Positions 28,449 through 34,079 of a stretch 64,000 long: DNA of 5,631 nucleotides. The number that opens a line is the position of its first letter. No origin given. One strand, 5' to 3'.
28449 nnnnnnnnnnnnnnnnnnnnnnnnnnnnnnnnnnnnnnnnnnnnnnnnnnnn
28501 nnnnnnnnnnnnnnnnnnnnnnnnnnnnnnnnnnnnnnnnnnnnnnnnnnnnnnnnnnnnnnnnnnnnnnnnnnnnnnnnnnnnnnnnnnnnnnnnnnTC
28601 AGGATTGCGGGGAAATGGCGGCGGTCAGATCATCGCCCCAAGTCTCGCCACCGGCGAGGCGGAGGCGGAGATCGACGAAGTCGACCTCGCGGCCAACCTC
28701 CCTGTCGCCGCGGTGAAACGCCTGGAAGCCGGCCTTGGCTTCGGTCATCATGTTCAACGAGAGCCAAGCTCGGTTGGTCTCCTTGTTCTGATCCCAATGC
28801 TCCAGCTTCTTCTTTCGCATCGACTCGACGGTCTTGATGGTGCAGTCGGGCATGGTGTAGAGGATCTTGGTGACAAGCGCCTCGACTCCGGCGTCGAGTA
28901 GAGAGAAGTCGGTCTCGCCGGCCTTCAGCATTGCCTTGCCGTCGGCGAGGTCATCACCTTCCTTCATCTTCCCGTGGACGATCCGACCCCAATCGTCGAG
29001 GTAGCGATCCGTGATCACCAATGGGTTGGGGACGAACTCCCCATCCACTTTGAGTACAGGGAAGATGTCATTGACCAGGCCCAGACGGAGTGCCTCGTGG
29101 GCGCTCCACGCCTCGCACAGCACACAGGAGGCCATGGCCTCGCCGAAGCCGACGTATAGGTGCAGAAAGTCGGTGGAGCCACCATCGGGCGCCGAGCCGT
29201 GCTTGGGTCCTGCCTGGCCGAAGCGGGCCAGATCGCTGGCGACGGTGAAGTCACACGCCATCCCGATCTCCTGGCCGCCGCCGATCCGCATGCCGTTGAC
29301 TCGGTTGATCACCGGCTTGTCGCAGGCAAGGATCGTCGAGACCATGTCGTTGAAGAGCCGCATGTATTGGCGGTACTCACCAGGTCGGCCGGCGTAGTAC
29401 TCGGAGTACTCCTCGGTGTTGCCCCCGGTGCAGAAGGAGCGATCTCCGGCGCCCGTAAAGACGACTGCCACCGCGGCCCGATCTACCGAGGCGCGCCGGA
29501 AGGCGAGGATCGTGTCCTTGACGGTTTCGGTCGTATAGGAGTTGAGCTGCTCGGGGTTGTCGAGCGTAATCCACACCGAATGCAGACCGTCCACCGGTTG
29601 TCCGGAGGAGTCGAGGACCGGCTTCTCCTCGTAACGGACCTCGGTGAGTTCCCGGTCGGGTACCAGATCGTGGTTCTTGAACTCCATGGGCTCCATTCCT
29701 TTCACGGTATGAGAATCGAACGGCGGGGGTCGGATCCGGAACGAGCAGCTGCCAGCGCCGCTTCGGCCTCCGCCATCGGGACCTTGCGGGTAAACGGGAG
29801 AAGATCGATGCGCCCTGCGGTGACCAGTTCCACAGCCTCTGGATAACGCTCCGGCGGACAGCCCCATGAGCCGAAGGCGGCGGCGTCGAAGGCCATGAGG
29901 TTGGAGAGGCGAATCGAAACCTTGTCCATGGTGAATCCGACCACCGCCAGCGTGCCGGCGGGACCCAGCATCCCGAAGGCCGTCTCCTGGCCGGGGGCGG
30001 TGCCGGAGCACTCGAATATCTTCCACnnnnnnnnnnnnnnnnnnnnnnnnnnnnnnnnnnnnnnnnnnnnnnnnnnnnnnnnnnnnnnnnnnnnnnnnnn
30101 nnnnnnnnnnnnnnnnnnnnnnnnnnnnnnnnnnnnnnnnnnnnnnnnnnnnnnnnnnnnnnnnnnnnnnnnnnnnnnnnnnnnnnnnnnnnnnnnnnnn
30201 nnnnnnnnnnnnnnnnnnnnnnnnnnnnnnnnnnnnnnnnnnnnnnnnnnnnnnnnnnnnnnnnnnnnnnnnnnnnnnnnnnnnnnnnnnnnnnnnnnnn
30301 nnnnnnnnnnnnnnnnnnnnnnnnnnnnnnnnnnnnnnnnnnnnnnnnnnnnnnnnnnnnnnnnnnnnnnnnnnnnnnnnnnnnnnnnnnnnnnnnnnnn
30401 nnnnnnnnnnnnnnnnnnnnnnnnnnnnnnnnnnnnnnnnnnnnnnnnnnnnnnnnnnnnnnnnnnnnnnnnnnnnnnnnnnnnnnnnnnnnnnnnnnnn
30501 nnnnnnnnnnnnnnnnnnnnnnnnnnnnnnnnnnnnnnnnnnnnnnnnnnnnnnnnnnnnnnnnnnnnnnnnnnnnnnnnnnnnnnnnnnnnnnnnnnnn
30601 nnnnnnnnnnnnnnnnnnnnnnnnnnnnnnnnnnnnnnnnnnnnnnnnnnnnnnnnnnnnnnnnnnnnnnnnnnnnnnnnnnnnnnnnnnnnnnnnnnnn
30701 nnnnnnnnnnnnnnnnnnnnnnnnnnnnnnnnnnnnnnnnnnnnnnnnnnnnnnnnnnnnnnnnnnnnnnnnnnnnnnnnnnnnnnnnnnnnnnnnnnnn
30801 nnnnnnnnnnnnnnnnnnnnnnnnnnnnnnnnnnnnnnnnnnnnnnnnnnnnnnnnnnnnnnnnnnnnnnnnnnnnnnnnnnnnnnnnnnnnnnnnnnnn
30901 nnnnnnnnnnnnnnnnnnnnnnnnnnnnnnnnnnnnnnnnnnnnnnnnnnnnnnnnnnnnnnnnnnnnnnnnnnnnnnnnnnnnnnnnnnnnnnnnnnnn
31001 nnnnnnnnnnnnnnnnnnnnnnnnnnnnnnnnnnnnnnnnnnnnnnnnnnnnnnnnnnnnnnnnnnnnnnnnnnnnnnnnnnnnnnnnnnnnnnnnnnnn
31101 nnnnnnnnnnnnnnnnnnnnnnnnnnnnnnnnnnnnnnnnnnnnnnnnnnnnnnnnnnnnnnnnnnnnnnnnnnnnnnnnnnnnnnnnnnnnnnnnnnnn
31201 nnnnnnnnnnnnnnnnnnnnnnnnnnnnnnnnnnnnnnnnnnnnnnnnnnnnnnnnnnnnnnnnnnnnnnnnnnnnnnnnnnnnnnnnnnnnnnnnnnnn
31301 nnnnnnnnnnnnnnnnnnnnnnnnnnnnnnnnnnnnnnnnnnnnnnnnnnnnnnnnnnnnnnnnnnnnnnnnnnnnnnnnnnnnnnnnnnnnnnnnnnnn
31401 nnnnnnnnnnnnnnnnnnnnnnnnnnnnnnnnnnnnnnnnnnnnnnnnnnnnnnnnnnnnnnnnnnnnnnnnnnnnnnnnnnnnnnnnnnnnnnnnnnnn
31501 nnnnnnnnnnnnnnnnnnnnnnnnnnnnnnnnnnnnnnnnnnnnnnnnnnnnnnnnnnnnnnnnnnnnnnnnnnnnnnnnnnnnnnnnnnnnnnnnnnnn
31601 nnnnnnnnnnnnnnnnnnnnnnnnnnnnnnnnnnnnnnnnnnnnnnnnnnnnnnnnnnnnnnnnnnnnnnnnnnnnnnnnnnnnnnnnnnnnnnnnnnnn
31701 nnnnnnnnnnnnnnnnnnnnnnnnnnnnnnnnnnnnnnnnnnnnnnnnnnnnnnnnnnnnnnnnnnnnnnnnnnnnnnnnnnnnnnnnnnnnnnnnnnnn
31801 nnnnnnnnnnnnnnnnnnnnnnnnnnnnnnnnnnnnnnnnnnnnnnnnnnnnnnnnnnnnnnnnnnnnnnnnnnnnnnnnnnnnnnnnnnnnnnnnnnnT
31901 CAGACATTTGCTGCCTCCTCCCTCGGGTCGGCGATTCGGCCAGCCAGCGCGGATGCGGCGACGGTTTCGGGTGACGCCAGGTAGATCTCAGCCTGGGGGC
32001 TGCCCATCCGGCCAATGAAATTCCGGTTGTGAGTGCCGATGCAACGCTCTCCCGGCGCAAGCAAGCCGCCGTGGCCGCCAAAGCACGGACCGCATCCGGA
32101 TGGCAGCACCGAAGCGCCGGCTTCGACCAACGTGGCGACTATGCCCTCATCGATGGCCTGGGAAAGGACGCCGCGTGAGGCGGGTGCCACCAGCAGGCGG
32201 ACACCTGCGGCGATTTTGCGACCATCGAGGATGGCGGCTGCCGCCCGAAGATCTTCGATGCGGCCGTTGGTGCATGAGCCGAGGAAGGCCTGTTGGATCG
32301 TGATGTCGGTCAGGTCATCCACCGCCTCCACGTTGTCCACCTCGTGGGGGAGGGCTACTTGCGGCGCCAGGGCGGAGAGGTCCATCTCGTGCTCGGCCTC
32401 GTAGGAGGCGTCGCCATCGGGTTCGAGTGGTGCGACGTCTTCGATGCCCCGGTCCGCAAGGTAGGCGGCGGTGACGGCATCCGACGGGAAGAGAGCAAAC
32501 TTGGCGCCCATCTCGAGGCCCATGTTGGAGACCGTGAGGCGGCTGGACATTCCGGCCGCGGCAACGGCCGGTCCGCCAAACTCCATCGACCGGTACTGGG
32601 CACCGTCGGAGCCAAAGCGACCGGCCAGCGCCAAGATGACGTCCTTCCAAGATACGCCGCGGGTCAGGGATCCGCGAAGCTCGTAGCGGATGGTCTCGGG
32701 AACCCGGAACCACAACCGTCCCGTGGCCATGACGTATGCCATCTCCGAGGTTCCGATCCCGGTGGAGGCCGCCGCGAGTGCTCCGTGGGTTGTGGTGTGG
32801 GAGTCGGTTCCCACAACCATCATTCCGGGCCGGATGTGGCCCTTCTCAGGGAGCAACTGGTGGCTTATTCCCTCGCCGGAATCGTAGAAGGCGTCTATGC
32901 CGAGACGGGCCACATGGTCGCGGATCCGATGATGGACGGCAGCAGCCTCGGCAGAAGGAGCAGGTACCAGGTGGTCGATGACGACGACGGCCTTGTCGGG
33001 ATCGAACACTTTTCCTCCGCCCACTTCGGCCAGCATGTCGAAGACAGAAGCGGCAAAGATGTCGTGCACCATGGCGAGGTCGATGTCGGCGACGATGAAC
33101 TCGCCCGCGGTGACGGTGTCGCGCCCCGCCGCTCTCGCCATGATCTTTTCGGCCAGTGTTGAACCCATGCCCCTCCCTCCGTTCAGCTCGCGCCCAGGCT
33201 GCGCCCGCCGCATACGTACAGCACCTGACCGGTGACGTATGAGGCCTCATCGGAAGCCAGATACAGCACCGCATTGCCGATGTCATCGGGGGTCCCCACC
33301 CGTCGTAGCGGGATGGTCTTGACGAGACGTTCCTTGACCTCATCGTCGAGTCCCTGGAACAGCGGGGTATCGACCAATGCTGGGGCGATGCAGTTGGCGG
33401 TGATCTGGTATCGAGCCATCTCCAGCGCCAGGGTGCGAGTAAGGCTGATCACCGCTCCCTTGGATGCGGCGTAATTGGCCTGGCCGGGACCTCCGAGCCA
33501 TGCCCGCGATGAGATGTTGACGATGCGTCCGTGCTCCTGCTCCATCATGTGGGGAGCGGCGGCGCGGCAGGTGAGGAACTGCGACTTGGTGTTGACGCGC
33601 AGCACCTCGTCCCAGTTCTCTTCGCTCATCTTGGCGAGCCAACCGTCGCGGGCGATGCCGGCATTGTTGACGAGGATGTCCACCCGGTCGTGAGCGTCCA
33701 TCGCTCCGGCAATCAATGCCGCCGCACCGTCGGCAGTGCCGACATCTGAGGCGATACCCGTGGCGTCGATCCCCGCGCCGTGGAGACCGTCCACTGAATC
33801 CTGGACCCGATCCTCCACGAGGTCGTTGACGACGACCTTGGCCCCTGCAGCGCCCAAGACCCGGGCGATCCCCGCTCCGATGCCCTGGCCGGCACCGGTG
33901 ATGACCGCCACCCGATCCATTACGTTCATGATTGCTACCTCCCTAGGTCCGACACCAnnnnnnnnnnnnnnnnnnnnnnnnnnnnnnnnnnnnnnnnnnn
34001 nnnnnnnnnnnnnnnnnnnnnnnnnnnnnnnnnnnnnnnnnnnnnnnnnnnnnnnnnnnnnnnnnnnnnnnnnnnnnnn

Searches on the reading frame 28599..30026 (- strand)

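Call 11: search_protein_families(library=pfam, proteins=[window:28599-30026:-], max_evalue=0.001)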
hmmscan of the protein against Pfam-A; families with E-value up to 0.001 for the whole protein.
window:28599-30026:- (475 aa): 2 families
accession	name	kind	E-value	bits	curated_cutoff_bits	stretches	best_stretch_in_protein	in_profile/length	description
PF00378.25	ECH_1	-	3.9e-40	138.2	27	1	152-329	8-181/251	Enoyl-CoA hydratase/isomerase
PF16113.10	ECH_2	-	2.6e-19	70.3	27.2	1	152-321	3-171/335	Enoyl-CoA hydratase/isomerase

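Call 23: search_protein_families(library=ncbifam, proteins=[window:28599-30026:-], max_evalue=0.00001)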
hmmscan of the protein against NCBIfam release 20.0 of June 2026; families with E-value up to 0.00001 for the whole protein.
window:28599-30026:- (475 aa): 64 families (the best 25 are shown)
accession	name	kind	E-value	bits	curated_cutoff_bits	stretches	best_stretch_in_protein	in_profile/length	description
TIGR03200.1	dearomat_oah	equivalog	6.9e-167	555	464.45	1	117-468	2-356/360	6-oxocyclohex-1-ene-1-carbonyl-CoA hydratase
TIGR03210.1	badI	equivalog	2.7e-37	128.4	467.6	1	151-330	13-188/256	2-ketocyclohexanecarboxyl-CoA hydrolase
NF005637.0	PRK07396.1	equivalog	4e-34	118.3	380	1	152-332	25-203/273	1,4-dihydroxy-2-naphthoyl-CoA synthase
TIGR01929.1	menB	equivalog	2.2e-30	106.1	342.7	1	151-330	14-191/259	1,4-dihydroxy-2-naphthoyl-CoA synthase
NF046063.1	oxepin_alt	equivalog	1.3e-29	103.5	300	1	151-322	11-181/254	oxepin-CoA hydrolase, alternative type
NF004475.0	PRK05809.1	subfamily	6.1e-29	101.3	394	1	152-322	16-183/260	short-chain-enoyl-CoA hydratase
NF004634.0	PRK05980.1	equivalog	6.7e-28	97.8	375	1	152-324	15-188/263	crotonase/enoyl-CoA hydratase family protein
NF006109.0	PRK08260.1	subfamily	4e-26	92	320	1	152-323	16-200/296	enoyl-CoA hydratase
NF004840.0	PRK06190.1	equivalog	4.2e-26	92.1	253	1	152-323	16-183/260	enoyl-CoA hydratase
TIGR02280.1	PaaB1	equivalog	7.1e-26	91.3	345.15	1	152-320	11-177/256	2-(1,2-epoxy-1,2-dihydrophenyl)acetyl-CoA isomerase PaaG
NF005700.0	PRK07511.1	subfamily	8.3e-26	91.1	274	1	153-321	16-183/260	enoyl-CoA hydratase family protein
NF051848.1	EnCoAHydtEchA19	equivalog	1.1e-25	90.7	400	1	150-323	10-182/258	enoyl-CoA hydratase EchA19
NF004525.0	PRK05870.1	equivalog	1e-23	84.6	285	1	151-321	14-180/249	enoyl-CoA hydratase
NF004635.0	PRK05981.1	equivalog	1.4e-23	83.8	351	1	152-323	16-190/266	enoyl-CoA hydratase/isomerase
NF005802.0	PRK07657.1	equivalog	6.6e-23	81.6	363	1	149-327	13-188/260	enoyl-CoA hydratase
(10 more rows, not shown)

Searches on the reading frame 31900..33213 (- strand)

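Call 10: search_protein_families(library=pfam, proteins=[window:31900-33213:-], max_evalue=0.001)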
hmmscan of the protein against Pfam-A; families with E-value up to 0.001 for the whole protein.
window:31900-33213:- (437 aa): 1 family
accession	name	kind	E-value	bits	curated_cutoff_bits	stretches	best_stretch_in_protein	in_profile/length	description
PF00330.25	Aconitase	-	9.7e-101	338.4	28.7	1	37-425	14-463/463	Aconitase family (aconitate hydratase)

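Call 22: search_protein_families(library=ncbifam, proteins=[window:31900-33213:-], max_evalue=0.00001)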
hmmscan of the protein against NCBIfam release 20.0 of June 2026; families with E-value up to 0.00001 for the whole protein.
window:31900-33213:- (437 aa): 19 families
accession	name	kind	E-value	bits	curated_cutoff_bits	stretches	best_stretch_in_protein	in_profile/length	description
NF001614.1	PRK00402.1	subfamily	2.2e-167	557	385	1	19-431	2-415/415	aconitase/3-isopropylmalate dehydratase large subunit family protein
TIGR01343.1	hacA_fam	subfamily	7e-161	535.4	385.7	1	19-431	1-412/412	homoaconitate hydratase family protein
TIGR02086.1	IPMI_arch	subfamily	7.9e-153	509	410.15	1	19-432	2-411/411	3-isopropylmalate dehydratase/homoaconitate hydratase family large subunit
TIGR02083.1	LEU2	equivalog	3.3e-139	464.4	610.65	1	19-432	2-418/419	3-isopropylmalate dehydratase large subunit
NF040615.1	HacA_Meth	equivalog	2e-131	438.6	550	1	19-429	2-417/419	homoaconitase large subunit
NF005558.0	PRK07229.1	equivalog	5.2e-100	335.9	612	1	16-434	1-416/647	aconitate hydratase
NF009116.0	PRK12466.1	subfamily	8.3e-100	334.6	531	2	18-299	5-304/472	3-isopropylmalate dehydratase large subunit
NF004016.0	PRK05478.1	subfamily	8.7e-89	298.2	510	2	17-294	3-297/468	3-isopropylmalate dehydratase large subunit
TIGR00139.1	h_aconitase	equivalog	1.8e-80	271.2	529.9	2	261-432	275-456/709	homoaconitase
TIGR01342.1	acon_putative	hypoth_equivalog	4.4e-78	263.1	719.15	1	19-434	1-413/655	putative aconitate hydratase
TIGR00170.1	leuC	equivalog_domain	2.4e-75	253.9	560.25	2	18-256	3-247/466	3-isopropylmalate dehydratase large subunit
NF006690.0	PRK09238.1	equivalog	5.6e-43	147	782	2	258-432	644-816/852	bifunctional aconitate hydratase 2/2-methylisocitrate dehydratase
TIGR01340.1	aconitase_mito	equivalog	2.3e-41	142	825.35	1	97-427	117-472/745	aconitate hydratase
NF008503.0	PRK11413.1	equivalog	5.3e-34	117.3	641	2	118-302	131-315/753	hydratase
TIGR00117.1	acnB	equivalog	1e-31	109.6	1287.2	2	261-433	646-815/844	bifunctional aconitate hydratase 2/2-methylisocitrate dehydratase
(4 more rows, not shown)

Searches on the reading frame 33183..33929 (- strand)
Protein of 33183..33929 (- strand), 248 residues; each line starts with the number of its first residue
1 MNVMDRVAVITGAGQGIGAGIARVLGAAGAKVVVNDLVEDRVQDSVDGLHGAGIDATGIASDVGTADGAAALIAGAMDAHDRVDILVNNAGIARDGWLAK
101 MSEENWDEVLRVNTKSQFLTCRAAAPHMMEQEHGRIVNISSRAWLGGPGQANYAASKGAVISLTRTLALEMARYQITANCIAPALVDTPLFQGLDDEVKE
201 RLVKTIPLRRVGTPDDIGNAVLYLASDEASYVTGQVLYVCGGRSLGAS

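Call 10: search_protein_families(library=pfam, proteins=[window:33183-33929:-], max_evalue=0.001)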
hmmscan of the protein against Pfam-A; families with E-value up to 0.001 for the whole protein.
window:33183-33929:- (248 aa): 3 families
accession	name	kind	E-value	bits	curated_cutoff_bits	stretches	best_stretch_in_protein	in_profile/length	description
PF13561.12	adh_short_C2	-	3.1e-64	217.2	27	1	12-242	1-234/236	Enoyl-(Acyl carrier protein) reductase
PF00106.31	adh_short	-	2.3e-55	187.6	26.6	1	6-196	1-192/195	short chain dehydrogenase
PF08659.16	KR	-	4.7e-12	46.6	22.6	1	9-160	4-156/180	KR domain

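Call 22: search_protein_families(library=ncbifam, proteins=[window:33183-33929:-], max_evalue=0.00001)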
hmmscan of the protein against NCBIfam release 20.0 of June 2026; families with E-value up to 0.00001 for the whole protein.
window:33183-33929:- (248 aa): 228 families (the best 25 are shown)
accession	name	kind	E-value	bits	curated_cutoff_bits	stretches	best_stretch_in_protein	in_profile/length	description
NF004198.0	PRK05653.1-3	equivalog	2.5e-79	266.2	296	1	4-244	6-247/248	3-oxoacyl-ACP reductase FabG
TIGR01830.1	3oxo_ACP_reduc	equivalog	5e-76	255.5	297.75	1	8-242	1-237/239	3-oxoacyl-[acyl-carrier-protein] reductase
NF005559.1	PRK07231.1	subfamily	2.9e-71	239.9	215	1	3-244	2-248/249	glucose 1-dehydrogenase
NF004197.0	PRK05653.1-1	equivalog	2.1e-67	227.4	332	1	3-242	5-245/249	3-oxoacyl-ACP reductase FabG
NF004791.0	PRK06138.1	equivalog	3.2e-67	226.5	312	1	1-244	1-250/252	SDR family oxidoreductase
NF009464.0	PRK12824.1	subfamily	7.5e-67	225.5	269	1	4-243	1-242/245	3-oxoacyl-ACP reductase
NF009468.0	PRK12826.1-4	equivalog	3.6e-66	223.5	318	1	3-245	5-249/256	SDR family oxidoreductase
NF009466.0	PRK12826.1-2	subfamily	1.6e-65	221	222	1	4-243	2-244/248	3-oxoacyl-ACP reductase FabG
NF004199.0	PRK05653.1-4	equivalog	1.2e-62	211.8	301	1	1-242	1-244/247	3-oxoacyl-ACP reductase FabG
TIGR01829.1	AcAcCoA_reduct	subfamily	1.2e-62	211.7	302.1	1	6-243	1-240/242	acetoacetyl-CoA reductase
NF004202.0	PRK05653.2-2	equivalog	1.2e-60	205.2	333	1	3-245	5-249/259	3-oxoacyl-ACP reductase FabG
NF052558.1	MBtsdlDhBudC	equivalog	3.1e-60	203.8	270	1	5-244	3-242/250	meso-2,3-butanediol dehydrogenase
NF004818.0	PRK06172.1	equivalog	1.4e-59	201.5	336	1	2-242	4-249/253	SDR family oxidoreductase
NF006072.0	PRK08217.1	subfamily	2.4e-58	197.9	298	1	1-242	1-250/253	3-ketoacyl-(acyl-carrier-protein) reductase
NF009546.0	PRK12935.1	equivalog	1.1e-57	195.4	418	1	4-242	5-244/247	acetoacetyl-CoA reductase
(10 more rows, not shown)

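Call 59: search_solved_structures(query=window:33183-33929:-, max_evalue=1e-30)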
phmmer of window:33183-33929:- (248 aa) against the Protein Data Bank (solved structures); distinct sequences matched with E-value up to 1e-30: 212 (the best 60 are shown).
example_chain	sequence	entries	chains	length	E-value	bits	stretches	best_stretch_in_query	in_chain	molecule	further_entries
7pcs_B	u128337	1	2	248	3.5e-69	236.2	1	1-247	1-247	BbsD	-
2et6_A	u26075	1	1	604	1.8e-67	230.6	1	3-195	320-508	(3R)-hydroxyacyl-CoA dehydrogenase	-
2uvd_A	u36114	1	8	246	3.2e-58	200.3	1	5-243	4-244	3-OXOACYL-(ACYL-CARRIER-PROTEIN) REDUCTASE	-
2hq1_A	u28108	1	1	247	1.2e-57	198.4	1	3-242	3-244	Glucose/ribitol dehydrogenase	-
3osu_A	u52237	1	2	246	7e-54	186.1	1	4-243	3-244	3-oxoacyl-[acyl-carrier-protein] reductase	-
3sj7_A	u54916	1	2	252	9.8e-54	185.6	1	4-243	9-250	3-oxoacyl-(Acyl-carrier-protein) reductase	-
7tzp_A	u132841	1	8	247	4e-53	183.6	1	2-243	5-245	3-oxoacyl-ACP reductase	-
4jro_A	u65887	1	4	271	5.8e-53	183.1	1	2-243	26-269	FabG protein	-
6t6n_A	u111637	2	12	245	9.2e-53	182.4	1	4-243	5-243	3-oxoacyl-[acyl-carrier protein] reductase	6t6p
2c07_A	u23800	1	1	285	2.1e-51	178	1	5-244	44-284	3-OXOACYL-(ACYL-CARRIER PROTEIN) REDUCTASE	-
3emk_A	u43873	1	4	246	1.5e-50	175.2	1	4-244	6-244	GLUCOSE/RIBITOL DEHYDROGENASE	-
3enn_A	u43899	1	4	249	1.5e-50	175.2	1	4-244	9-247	GLUCOSE/RIBITOL DEHYDROGENASE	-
4m8s_A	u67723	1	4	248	3.9e-50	173.8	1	4-243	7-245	Putative 3-oxoacyl-[acyl-carrier protein] reductase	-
4nbu_A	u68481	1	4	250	4.4e-50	173.6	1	3-242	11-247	3-oxoacyl-(Acyl-carrier-protein) reductase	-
1uls_A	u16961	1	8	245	1.2e-49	172.2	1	1-247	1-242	putative 3-oxoacyl-acyl carrier protein reductase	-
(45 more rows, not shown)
